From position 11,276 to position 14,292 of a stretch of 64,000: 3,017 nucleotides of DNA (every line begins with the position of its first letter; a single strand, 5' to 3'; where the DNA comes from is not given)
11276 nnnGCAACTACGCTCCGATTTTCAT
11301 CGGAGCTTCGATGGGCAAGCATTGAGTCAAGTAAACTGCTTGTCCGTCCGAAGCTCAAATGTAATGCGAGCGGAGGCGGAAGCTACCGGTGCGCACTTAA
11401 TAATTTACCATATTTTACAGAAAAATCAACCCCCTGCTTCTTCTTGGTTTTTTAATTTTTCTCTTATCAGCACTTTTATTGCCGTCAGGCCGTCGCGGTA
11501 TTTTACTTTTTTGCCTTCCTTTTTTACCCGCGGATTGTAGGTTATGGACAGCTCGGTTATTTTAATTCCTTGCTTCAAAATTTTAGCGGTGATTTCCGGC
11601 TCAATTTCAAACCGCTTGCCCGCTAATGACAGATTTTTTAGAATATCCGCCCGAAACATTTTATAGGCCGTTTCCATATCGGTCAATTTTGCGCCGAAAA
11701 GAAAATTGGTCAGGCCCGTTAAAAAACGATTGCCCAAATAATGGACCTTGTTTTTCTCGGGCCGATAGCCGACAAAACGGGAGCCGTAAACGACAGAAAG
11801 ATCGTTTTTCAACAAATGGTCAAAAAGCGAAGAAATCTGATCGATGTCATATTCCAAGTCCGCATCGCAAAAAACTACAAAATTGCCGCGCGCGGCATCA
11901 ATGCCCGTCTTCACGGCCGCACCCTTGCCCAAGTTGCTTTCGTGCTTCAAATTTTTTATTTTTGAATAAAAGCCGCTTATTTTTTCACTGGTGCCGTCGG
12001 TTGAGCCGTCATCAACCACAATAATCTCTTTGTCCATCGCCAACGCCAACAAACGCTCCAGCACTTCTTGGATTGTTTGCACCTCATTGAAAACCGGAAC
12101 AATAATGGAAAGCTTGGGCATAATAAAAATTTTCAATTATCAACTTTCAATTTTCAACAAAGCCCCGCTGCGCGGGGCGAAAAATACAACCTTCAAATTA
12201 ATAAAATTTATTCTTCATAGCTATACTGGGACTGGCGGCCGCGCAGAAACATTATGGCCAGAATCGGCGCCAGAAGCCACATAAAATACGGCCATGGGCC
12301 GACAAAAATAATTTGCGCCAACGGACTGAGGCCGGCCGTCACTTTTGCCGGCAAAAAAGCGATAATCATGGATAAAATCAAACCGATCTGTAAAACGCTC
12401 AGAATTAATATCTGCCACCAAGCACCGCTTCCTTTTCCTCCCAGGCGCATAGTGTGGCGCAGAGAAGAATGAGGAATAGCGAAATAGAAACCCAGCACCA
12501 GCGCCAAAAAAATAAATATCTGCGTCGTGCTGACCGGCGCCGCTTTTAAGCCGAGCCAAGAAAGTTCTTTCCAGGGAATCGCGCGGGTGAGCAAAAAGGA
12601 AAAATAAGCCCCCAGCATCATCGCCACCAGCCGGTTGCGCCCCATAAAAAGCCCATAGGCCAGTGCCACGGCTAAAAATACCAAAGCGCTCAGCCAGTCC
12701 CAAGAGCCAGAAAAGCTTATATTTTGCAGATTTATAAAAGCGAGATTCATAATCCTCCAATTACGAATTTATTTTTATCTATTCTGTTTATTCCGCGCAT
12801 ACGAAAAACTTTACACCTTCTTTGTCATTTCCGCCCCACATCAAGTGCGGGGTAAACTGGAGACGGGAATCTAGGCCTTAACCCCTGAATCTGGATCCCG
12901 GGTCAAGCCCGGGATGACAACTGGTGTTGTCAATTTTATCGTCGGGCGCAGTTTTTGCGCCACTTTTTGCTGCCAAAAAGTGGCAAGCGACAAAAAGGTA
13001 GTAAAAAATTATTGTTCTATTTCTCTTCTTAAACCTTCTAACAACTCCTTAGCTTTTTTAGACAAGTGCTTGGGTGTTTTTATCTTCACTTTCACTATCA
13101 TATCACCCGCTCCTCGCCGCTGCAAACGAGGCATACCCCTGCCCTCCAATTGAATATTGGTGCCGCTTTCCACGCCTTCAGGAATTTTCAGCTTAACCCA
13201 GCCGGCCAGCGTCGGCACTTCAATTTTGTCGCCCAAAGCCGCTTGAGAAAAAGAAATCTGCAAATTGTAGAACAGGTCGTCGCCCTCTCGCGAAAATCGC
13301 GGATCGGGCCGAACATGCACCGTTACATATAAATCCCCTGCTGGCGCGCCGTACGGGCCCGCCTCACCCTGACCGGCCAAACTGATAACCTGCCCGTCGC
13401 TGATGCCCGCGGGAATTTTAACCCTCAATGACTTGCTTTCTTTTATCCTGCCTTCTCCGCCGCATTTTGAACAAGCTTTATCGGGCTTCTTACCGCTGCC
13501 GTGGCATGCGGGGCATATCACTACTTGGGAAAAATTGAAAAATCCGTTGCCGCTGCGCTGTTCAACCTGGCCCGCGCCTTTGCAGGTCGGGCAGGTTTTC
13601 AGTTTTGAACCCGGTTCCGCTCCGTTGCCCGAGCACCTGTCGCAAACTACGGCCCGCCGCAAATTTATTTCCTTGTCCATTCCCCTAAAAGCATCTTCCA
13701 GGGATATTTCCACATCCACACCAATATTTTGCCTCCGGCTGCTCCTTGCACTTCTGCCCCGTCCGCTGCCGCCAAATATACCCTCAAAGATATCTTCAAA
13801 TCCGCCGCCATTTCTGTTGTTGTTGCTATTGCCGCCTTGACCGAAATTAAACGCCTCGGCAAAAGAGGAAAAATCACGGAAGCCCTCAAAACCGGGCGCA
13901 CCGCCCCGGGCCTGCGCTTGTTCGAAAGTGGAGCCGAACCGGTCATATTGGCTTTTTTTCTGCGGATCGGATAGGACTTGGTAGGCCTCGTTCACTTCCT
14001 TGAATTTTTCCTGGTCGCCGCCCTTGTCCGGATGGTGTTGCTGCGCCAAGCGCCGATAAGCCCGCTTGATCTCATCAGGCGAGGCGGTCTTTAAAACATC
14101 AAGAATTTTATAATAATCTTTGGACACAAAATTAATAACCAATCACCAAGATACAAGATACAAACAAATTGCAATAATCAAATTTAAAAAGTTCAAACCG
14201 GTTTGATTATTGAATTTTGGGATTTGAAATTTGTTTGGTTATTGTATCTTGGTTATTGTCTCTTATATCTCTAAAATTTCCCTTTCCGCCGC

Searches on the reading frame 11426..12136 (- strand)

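Call 79: search_protein_families(library=pfam, proteins=[window:11426-12136:-], max_evalue=0.0001)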
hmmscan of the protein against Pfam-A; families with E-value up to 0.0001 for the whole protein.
window:11426-12136:- (236 aa): 3 families
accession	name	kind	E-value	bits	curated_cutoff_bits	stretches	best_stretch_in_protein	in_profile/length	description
PF00535.33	Glycos_transf_2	-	2.2e-36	125.7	23.3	1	10-168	1-166/168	Glycosyl transferase family 2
PF10111.15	Glyco_tranf_2_2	-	6.1e-09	36.2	27.3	1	10-102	1-100/276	Glycosyltransferase like family 2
PF13641.12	Glyco_tranf_2_3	-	6.2e-07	30.1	27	1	7-164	1-157/230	Glycosyltransferase like family 2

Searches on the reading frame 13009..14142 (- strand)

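Call 79: search_protein_families(library=pfam, proteins=[window:13009-14142:-], max_evalue=0.0001)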
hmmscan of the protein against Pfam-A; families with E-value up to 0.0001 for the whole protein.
window:13009-14142:- (377 aa): 3 families
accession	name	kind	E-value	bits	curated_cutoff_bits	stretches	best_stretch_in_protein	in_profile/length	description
PF01556.23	DnaJ_C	-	6.5e-51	172.8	26.6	1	142-357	3-152/152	DnaJ C terminal domain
PF00226.36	DnaJ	-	5.2e-24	84.6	27.8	1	9-67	1-63/63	DnaJ domain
PF00684.25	DnaJ_CXXCXGXG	-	6.3e-14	52.4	32.7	1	167-231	1-65/65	DnaJ central domain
